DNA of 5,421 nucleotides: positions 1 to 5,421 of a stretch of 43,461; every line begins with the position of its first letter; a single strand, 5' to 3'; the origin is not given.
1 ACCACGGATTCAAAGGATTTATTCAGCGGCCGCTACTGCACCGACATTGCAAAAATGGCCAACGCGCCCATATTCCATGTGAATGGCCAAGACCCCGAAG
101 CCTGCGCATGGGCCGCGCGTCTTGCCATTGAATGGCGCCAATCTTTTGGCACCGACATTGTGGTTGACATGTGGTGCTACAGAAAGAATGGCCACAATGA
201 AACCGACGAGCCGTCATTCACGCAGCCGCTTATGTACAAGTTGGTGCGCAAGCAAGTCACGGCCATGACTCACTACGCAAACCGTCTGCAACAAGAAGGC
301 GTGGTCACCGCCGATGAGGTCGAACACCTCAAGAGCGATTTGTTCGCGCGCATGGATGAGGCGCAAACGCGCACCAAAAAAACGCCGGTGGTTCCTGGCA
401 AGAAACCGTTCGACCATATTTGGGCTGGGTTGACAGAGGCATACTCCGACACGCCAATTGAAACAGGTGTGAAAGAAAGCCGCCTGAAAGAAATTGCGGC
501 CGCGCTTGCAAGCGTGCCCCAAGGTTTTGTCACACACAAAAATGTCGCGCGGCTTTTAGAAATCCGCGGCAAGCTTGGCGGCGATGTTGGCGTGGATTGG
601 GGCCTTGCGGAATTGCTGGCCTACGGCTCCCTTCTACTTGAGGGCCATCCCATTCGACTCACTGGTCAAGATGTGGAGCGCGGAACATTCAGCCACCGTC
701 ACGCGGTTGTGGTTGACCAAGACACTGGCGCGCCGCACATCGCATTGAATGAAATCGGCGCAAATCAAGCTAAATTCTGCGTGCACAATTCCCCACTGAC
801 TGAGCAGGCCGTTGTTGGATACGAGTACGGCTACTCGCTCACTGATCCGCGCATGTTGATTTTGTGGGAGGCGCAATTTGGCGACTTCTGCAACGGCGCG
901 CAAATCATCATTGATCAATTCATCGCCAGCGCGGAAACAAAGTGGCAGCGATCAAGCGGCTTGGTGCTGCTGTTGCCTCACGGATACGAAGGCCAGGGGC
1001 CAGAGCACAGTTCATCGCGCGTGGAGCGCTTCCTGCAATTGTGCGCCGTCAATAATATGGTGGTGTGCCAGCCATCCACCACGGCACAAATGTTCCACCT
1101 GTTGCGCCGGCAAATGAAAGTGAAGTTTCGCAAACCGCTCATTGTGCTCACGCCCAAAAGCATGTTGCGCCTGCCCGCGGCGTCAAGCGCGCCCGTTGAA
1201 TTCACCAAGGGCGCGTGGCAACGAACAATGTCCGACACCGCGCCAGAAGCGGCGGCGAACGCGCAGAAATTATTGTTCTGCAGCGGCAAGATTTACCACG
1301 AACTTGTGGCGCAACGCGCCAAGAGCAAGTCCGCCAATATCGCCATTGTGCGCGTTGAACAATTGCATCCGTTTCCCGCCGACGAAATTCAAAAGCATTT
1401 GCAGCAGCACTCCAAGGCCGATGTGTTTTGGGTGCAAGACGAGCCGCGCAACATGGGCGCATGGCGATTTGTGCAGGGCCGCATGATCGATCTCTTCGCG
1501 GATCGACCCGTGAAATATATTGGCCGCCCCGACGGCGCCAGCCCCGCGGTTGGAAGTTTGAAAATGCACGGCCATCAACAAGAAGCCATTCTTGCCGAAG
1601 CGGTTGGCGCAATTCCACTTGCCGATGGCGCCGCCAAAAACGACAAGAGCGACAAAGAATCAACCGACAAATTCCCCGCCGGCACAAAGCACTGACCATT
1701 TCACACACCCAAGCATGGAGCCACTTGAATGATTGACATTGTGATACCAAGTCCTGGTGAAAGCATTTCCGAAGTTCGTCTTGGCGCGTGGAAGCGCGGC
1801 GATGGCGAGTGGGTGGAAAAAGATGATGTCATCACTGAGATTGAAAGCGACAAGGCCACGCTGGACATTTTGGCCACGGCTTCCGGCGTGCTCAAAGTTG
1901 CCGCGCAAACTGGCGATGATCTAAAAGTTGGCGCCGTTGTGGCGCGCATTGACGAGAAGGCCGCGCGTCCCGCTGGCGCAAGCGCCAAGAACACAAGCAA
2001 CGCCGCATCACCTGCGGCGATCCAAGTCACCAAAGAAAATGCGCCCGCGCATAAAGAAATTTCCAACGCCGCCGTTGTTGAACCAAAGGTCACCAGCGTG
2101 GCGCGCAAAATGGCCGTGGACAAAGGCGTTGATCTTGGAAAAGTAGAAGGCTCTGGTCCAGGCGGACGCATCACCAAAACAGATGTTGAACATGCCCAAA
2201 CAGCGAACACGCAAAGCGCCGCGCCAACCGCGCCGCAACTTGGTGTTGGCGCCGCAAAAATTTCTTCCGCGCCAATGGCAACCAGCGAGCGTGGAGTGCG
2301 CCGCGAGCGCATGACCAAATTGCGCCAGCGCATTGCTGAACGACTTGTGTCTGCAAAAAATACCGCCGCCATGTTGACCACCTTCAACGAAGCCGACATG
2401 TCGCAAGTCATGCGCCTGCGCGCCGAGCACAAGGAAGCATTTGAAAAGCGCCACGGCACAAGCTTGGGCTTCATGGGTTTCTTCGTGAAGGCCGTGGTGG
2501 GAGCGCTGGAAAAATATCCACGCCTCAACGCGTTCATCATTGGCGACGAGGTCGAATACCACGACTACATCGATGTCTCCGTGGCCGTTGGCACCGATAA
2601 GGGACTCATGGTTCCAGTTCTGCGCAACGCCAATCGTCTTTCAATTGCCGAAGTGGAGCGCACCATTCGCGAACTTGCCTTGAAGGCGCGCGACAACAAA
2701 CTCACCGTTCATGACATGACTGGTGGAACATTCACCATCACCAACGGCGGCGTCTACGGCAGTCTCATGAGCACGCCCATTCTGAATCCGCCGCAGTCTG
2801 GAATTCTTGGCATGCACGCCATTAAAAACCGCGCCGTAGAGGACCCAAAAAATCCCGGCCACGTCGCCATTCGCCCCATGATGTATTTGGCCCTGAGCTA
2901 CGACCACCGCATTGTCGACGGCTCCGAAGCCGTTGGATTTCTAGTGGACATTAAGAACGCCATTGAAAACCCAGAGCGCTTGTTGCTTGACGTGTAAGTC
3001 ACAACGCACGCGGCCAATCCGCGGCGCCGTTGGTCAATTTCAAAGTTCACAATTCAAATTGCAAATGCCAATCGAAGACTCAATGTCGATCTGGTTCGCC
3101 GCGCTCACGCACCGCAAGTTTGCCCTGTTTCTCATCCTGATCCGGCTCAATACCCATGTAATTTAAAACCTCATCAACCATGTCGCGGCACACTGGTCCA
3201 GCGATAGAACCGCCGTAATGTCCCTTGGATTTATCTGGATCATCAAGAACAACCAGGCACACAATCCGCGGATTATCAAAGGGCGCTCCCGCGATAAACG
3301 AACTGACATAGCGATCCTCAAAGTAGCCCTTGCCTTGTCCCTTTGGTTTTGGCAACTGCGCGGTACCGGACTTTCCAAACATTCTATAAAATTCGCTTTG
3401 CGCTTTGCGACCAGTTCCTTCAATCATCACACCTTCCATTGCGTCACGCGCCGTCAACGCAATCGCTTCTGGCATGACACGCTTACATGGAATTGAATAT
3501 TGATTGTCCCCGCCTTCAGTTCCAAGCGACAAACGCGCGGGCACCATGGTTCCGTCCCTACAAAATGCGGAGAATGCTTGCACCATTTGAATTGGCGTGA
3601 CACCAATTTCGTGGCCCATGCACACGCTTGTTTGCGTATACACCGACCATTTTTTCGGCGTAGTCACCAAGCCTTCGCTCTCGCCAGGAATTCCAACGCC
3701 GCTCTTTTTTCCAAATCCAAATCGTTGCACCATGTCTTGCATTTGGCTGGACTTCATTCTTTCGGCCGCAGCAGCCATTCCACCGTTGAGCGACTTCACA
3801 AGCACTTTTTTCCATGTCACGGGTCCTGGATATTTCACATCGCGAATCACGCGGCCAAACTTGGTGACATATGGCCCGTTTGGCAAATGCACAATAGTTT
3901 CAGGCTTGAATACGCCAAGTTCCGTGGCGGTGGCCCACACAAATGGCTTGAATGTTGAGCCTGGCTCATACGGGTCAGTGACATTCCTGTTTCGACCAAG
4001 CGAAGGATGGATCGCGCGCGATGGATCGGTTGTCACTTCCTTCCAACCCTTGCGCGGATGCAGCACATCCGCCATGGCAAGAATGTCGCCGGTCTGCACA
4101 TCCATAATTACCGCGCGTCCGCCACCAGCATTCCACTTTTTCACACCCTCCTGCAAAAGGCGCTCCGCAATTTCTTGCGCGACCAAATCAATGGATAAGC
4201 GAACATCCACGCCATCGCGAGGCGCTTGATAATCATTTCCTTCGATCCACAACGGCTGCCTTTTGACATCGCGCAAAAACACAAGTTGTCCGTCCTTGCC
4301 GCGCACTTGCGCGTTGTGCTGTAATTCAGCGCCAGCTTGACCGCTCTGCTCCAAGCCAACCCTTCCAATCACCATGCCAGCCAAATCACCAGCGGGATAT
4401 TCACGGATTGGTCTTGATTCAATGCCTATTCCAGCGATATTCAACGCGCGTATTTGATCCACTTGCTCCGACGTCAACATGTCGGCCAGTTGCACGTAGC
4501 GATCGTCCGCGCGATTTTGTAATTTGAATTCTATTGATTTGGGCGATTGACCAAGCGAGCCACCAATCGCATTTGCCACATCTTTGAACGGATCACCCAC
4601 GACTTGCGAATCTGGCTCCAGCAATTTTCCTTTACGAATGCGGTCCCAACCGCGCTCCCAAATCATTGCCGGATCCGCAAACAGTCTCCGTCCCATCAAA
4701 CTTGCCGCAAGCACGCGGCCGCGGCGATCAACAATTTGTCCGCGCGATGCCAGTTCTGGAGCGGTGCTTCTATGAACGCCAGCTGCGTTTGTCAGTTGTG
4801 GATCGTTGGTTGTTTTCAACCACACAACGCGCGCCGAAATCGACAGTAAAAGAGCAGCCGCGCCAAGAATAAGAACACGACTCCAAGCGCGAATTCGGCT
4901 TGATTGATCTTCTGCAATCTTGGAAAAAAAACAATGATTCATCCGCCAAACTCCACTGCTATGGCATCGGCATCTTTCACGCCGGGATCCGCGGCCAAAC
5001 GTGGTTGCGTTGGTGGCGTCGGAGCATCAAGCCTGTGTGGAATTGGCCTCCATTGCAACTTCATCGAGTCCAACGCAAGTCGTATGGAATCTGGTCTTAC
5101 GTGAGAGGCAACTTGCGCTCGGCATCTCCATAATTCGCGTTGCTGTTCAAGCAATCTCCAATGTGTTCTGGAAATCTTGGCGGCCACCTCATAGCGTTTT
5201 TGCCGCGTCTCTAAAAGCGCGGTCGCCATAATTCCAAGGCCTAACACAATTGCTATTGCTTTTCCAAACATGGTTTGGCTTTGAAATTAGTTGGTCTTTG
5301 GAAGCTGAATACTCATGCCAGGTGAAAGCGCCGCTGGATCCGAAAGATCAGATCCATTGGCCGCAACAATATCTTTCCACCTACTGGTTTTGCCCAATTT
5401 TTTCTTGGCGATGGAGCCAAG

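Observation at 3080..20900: Exosortase/polysaccharide-export module joined head-to-tail to a truncated dcw module in one roughly 17.8-kb co-directional gene string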

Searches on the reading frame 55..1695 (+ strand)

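Call 9: search_protein_families(library=pfam, proteins=[window:55-1695:+], max_evalue=0.001)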
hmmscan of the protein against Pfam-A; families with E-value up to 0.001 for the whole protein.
window:55-1695:+ (546 aa): 3 families
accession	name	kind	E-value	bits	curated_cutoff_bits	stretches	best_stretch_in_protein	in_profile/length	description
PF02779.29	Transket_pyr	-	5.7e-47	160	27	1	180-372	3-173/174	Transketolase, pyrimidine binding domain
PF16870.10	OxoGdeHyase_C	-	1.1e-41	142.5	27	1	379-516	3-150/151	2-oxoglutarate dehydrogenase C-terminal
PF00676.26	E1_dh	-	5.9e-27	94.9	22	1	3-112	186-296/300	Dehydrogenase E1 component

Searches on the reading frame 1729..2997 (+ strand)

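Call 9: search_protein_families(library=pfam, proteins=[window:1729-2997:+], max_evalue=0.001)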
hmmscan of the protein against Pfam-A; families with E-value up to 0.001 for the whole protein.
window:1729-2997:+ (422 aa): 3 families
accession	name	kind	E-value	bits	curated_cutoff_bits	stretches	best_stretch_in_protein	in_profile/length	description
PF00198.28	2-oxoacid_dh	-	2.5e-79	266.5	23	1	190-420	4-232/232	2-oxoacid dehydrogenases acyltransferase (catalytic domain)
PF02817.22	E3_binding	-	6.3e-12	46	23.7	1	125-154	7-36/36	e3 binding domain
PF00364.28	Biotin_lipoyl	-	1.5e-11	44.4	22.1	1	4-74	3-73/73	Biotin-requiring enzyme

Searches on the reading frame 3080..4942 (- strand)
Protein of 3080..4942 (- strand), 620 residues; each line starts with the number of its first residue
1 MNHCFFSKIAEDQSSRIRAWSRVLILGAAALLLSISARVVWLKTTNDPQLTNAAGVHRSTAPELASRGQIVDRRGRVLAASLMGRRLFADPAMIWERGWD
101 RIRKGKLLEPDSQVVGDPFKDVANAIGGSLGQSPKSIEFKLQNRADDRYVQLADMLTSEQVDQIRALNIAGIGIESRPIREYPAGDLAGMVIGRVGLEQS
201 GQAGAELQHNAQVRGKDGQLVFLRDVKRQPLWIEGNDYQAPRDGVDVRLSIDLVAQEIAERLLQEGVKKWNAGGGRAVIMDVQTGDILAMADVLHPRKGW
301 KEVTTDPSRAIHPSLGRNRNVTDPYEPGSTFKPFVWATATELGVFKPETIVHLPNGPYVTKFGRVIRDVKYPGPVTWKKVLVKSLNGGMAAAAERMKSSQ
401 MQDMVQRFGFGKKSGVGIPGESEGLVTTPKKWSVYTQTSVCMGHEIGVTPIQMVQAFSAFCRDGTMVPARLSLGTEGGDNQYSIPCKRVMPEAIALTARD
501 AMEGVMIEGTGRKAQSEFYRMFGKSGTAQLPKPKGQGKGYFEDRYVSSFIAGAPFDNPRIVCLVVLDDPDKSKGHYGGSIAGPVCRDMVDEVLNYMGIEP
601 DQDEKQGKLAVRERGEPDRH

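Call 3: search_protein_families(library=pfam, proteins=[window:3080-4942:-], max_evalue=0.01)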
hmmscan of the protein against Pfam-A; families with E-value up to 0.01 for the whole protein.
window:3080-4942:- (620 aa): 2 families
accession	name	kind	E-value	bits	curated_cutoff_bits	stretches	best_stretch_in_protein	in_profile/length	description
PF00905.27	Transpeptidase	-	1.9e-55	188.6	22.1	1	276-588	2-297/299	Penicillin binding protein transpeptidase domain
PF03717.20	PBP_dimer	-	1.4e-12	48.8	24.4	1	65-219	4-164/180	Penicillin-binding Protein dimerisation domain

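Call 4: search_protein_families(library=ncbifam, proteins=[window:3080-4942:-], max_evalue=0.001)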
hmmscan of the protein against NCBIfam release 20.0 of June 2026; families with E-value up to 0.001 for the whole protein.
window:3080-4942:- (620 aa): 16 families
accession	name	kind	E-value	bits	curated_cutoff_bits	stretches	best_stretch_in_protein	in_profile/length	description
TIGR02214.1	spoVD_pbp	equivalog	5.5e-90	302.5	688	1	24-607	5-569/636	stage V sporulation protein D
NF053573.1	PBP2_PenA_Neis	exception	1.1e-73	248.8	1105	1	23-601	29-569/572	peptidoglycan D,D-transpeptidase PBP2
NF011685.0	PRK15105.1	subfamily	7.8e-72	242.7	737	1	8-605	11-570/588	peptidoglycan glycosyltransferase FtsI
TIGR03423.1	pbp2_mrdA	equivalog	2.2e-61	208.2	455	1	23-593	5-591/593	penicillin-binding protein 2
NF038271.1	strep_PBP2X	exception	1.6e-33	115.9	1050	1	52-587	58-611/750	penicillin-binding protein PBP2X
TIGR02074.1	PBP_1a_fam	subfamily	9.5e-24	84.1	508.75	1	216-541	195-486/535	PBP1A family penicillin-binding protein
NF051842.1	PBP4_5_Efaec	equivalog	6.5e-17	61.1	700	1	146-539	227-623/668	penicillin-binding protein PBP4(5)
NF008061.0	PRK10795.1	equivalog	9.3e-17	60.8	962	1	226-593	230-613/634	peptidoglycan DD-transpeptidase MrdA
NF051885.1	tranpepglycosPbpC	equivalog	1.3e-13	50.5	900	1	317-529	351-545/632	multimodular transpeptidase-transglycosylase PbpC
NF038278.1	strep_PBP2B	exception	4.4e-10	38.7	975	1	387-472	460-545/678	penicillin-binding protein PBP2B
NF038276.1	strep_PBP2A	exception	2.5e-08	32.6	1100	1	435-529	482-580/716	penicillin-binding protein PBP2A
TIGR02073.1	PBP_1c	equivalog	7.1e-07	28.2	494.2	1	325-528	312-494/728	penicillin-binding protein 1C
NF038272.1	strep_PBP1A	exception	7.2e-06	24.6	1075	1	313-529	352-560/658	penicillin-binding protein PBP1A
TIGR02071.1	PBP_1b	equivalog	0.00024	19.4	717.75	0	219-528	345-634/729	penicillin-binding protein 1B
NF000407.1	MECC_PBP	exception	0.00058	18.2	1500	0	389-591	464-656/665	PBP2a family beta-lactam-resistant peptidoglycan transpeptidase MecC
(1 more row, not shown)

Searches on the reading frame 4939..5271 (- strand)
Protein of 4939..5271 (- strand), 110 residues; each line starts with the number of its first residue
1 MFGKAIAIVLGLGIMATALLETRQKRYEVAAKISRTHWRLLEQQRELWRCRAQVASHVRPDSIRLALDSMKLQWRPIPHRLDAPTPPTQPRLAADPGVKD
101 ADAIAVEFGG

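Call 3: search_protein_families(library=pfam, proteins=[window:4939-5271:-], max_evalue=0.01)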
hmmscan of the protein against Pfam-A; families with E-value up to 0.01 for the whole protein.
window:4939-5271:- (110 aa): 0 families

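Call 4: search_protein_families(library=ncbifam, proteins=[window:4939-5271:-], max_evalue=0.001)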
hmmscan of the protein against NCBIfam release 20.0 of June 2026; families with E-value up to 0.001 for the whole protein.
window:4939-5271:- (110 aa): 0 families

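Call 42: search_protein_families(library=ncbifam, proteins=[window:4939-5271:-], max_evalue=0.1)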
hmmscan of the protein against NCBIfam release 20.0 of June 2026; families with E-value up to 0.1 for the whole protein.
window:4939-5271:- (110 aa): 0 families

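Call 47: search_solved_structures(query=A3, max_evalue=10, show_alignments=2)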
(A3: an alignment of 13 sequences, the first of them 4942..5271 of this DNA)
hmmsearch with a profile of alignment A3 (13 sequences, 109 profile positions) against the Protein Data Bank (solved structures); distinct sequences matched with E-value up to 10: 5.
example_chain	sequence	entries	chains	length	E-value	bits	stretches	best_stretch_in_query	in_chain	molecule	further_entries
5cwf_A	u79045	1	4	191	0.0049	20.2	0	12-47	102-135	Designed helical repeat protein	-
8tzk_E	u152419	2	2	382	0.054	16.9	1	16-100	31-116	Peptidase M23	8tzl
5to6_A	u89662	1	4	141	1.4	12.3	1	22-54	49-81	Nucleoprotein TPR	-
5to7_A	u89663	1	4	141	1.9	11.9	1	22-55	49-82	Nucleoprotein TPR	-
6l5h_A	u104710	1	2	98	7.5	10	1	13-57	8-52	Rootletin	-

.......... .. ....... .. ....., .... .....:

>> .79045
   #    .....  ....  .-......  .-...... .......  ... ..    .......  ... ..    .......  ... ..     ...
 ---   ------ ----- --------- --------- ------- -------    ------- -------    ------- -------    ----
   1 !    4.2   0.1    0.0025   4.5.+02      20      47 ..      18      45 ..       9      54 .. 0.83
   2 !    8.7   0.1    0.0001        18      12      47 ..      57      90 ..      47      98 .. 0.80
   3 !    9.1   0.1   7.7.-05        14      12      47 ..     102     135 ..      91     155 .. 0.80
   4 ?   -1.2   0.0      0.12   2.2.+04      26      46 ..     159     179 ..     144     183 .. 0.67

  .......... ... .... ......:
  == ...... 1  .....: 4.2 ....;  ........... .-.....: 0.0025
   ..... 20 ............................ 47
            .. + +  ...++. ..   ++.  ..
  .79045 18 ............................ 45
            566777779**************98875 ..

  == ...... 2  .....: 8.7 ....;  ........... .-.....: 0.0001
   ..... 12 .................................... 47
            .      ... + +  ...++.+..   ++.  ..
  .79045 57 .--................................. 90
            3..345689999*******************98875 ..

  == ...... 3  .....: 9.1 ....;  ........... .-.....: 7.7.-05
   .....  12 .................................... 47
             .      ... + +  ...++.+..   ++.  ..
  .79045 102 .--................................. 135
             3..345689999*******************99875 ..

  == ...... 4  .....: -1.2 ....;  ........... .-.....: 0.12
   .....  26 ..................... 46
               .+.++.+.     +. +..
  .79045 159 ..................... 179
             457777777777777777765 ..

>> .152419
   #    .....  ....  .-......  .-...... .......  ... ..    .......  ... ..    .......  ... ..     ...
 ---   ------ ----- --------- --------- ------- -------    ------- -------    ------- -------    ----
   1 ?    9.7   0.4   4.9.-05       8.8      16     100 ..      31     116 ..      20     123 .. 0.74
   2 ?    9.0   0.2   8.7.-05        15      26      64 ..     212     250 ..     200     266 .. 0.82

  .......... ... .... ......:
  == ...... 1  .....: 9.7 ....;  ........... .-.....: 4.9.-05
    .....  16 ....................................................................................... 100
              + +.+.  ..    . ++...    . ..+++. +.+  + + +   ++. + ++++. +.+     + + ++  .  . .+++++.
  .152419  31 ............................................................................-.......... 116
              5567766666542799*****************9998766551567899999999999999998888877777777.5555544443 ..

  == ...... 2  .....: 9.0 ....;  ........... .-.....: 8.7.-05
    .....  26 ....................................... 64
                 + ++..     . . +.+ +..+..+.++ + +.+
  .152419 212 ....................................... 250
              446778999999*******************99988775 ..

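Call 48: search_protein_families(library=pfam, alignment_id=A3, max_evalue=10)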
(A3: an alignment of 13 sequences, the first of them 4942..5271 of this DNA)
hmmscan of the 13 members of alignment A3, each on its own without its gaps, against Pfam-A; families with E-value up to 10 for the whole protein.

A. member 1, window:4942-5271:- (110 aa): 0 families

B. families by the number of members that match (of 13 scanned): 5 families
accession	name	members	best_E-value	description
PF14012.11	DUF4229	3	0.031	Protein of unknown function (DUF4229)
PF23494.1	bPH_10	1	0.05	YqeB-like bacterial PH domain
PF21181.3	SsfX3_N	1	0.13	SsfX3, N-terminal domain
PF19560.4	DUF6082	1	0.17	Family of unknown function (DUF6082)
PF02459.20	Adeno_terminal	1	0.56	Adenoviral DNA terminal protein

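Call 74: search_protein_representatives(protein=window:4942-5271:-)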
Query: 110 residues. Proteins with E-value up to 0.001 (for the whole library): 289; up to 1e-10: 34; up to 1e-30: 1. The best 150 are listed.
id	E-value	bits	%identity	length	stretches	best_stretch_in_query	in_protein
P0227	1.3e-32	128.4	60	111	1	1-110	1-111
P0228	5.7e-28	113.4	55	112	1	1-110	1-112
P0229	2.6e-21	92.0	50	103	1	1-84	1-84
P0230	2.7e-21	91.9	42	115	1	2-98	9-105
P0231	4.7e-18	81.5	44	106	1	1-99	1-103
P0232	2.2e-15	72.9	39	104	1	1-99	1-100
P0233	1.2e-14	70.5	46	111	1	1-84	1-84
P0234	3.7e-14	69.0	43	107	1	1-104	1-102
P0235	5.3e-14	68.5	70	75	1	1-54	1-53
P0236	9.3e-14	67.7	44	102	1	1-94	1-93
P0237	1.0e-13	67.6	40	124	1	1-97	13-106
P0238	1.9e-13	66.7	44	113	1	1-88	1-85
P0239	2.2e-13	66.5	39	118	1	1-83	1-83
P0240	2.3e-13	66.4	41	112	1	1-80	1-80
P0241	3.4e-13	65.9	38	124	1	1-90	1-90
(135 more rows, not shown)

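Call 76: search_protein_families(library=pfam, alignment_id=A7, max_evalue=1)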
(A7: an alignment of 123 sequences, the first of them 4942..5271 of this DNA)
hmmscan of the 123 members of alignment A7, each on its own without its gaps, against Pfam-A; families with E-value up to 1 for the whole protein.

A. member 1, window:4942-5271:- (110 aa): 0 families

B. families by the number of members that match (of 123 scanned): 84 families (the first 25 are shown)
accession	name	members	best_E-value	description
PF11446.13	DUF2897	5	0.042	Protein of unknown function (DUF2897)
PF05308.16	Mito_fiss_reg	4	0.00075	Mitochondrial fission regulator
PF15186.11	TEX13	4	0.0017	Testis-expressed sequence 13 protein family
PF19579.4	FtsL_2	3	0.014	Bacteriodetes cell division protein (FtsL-like)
PF14012.11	DUF4229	2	0.00042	Protein of unknown function (DUF4229)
PF23494.1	bPH_10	2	0.0019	YqeB-like bacterial PH domain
PF15960.10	DUF4763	2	0.011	Domain of unknown function (DUF4763)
PF20970.2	MASE10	2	0.028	MASE10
PF20814.2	CAA3_Cox_suIV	2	0.028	CAA3-type cytochrome c oxidase subunit IV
PF19495.4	DUF6030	2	0.04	Family of unknown function (DUF6030)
PF04932.20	Wzy_C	2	0.043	O-Antigen ligase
PF02203.21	TarH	2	0.044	Tar ligand binding domain homologue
PF17231.7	DUF5305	2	0.052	Family of unknown function (DUF5305)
PF15188.11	CCDC-167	2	0.073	Coiled-coil domain-containing protein 167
PF25802.1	WWC1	2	0.12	WWC1-like, helical hairpin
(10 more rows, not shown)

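Call 77: search_solved_structures(query=A7, max_evalue=10, show_alignments=1)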
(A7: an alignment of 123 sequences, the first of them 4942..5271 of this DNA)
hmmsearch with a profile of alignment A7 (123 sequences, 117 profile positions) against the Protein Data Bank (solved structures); distinct sequences matched with E-value up to 10: 2.
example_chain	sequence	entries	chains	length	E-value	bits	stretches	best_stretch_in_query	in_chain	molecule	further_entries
9e78_0Y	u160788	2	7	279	0.035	17.6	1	35-85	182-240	CFAP106A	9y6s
8z5n_2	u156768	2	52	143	1.1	12.8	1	8-73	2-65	Flagellar assembly lipoprotein FlgP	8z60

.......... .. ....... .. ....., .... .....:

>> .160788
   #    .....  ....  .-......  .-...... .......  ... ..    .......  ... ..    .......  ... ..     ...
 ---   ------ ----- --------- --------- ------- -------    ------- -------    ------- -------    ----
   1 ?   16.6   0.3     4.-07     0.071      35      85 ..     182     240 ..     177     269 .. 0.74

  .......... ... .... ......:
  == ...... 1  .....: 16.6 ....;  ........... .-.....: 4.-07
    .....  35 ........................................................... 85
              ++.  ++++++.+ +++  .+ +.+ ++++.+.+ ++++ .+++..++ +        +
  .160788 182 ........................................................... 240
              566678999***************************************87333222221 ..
